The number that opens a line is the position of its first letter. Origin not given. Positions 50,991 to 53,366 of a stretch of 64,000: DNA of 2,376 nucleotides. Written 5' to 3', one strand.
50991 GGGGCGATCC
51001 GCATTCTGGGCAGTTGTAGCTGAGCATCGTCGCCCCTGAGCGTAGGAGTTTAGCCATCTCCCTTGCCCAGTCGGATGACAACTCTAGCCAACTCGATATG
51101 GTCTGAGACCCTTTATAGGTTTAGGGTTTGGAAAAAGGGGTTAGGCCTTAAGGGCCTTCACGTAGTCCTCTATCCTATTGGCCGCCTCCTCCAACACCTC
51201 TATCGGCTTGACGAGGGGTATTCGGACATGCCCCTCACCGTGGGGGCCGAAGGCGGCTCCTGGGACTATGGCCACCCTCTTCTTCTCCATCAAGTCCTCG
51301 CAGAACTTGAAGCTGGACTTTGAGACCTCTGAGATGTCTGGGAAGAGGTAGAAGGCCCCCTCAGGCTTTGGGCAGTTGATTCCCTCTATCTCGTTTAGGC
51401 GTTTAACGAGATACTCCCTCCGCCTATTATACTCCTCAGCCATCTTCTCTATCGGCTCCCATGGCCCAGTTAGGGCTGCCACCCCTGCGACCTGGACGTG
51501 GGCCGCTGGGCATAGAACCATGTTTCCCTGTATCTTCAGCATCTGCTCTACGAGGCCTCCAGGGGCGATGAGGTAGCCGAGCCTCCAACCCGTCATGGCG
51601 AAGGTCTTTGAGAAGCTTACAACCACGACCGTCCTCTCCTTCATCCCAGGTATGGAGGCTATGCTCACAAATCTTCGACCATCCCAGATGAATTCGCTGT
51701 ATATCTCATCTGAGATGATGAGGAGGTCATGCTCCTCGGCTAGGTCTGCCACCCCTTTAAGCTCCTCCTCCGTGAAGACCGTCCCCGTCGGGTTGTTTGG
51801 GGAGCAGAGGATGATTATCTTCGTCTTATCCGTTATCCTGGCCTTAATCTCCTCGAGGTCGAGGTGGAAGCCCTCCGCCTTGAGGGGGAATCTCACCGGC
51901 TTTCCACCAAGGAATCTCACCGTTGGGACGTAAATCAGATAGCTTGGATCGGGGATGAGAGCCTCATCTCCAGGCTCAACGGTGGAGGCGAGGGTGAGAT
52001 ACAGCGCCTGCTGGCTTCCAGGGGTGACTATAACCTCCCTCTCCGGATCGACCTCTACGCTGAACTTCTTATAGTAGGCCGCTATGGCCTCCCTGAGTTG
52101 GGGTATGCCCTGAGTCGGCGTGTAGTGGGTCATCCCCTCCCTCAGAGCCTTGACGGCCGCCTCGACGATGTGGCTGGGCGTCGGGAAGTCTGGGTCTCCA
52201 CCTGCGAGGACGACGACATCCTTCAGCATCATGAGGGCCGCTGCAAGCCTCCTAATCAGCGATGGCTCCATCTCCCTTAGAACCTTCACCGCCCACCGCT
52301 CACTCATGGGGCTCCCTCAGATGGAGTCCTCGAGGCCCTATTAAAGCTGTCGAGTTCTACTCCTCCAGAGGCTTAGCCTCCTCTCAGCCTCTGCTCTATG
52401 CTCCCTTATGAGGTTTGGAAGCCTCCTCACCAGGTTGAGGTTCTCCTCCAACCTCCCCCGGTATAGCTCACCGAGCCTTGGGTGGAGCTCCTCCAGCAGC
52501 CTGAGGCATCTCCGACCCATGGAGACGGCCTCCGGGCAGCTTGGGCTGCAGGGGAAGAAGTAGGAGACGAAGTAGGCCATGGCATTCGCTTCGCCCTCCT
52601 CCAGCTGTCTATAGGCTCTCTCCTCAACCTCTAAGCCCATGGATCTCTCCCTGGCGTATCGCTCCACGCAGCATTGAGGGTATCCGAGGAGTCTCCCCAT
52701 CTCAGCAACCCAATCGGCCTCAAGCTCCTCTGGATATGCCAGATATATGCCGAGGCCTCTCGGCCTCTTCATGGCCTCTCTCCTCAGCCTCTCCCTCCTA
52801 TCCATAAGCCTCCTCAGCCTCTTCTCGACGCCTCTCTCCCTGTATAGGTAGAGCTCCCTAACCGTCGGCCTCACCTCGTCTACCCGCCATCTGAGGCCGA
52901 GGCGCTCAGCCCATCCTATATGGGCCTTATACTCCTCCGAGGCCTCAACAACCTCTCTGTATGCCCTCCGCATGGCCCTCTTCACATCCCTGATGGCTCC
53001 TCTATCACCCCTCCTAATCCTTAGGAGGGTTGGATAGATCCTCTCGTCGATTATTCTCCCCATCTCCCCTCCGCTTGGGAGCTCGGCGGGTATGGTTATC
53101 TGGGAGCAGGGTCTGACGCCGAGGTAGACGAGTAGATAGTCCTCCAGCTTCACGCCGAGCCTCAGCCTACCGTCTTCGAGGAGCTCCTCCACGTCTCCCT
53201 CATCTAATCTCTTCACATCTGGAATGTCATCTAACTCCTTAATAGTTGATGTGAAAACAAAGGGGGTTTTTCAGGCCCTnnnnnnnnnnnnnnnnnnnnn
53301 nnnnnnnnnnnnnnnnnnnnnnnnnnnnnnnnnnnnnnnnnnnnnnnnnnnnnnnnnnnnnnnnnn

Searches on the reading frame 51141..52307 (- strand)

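Call 6: search_protein_families(library=pfam, proteins=[window:51141-52307:-])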
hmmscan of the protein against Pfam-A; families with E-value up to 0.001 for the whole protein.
window:51141-52307:- (388 aa): 4 families
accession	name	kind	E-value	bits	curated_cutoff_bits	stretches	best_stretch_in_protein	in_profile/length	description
PF00155.27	Aminotran_1_2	-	2.3e-78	264.3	19.7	1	29-379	1-361/361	Aminotransferase class I and II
PF01041.23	DegT_DnrJ_EryC1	-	7.6e-09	35.7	19.8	1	90-200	40-145/360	DegT/DnrJ/EryC1/StrS aminotransferase family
PF00266.25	Aminotran_5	-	5.6e-07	29.3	21.5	1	84-198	56-173/371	Aminotransferase class-V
PF01053.26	Cys_Met_Meta_PP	-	4.6e-05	22.6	27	1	92-202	70-175/381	Cys/Met metabolism PLP-dependent enzyme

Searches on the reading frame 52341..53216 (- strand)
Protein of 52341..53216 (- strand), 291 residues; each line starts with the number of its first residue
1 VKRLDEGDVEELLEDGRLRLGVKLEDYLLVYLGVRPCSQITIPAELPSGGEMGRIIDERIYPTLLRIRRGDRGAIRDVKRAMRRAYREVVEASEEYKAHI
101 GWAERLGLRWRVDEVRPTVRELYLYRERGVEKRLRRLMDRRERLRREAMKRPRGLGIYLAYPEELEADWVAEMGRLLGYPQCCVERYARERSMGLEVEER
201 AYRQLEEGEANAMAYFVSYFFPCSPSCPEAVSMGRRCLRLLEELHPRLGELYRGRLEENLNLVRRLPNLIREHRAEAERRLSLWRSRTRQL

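Call 6: search_protein_families(library=pfam, proteins=[window:52341-53216:-])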
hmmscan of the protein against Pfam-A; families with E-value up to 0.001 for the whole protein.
window:52341-53216:- (291 aa): 1 family
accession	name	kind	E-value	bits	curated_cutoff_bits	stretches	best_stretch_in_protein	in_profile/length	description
PF04467.17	DUF483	-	2.2e-09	37.8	25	1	171-233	36-100/122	Protein of unknown function (DUF483)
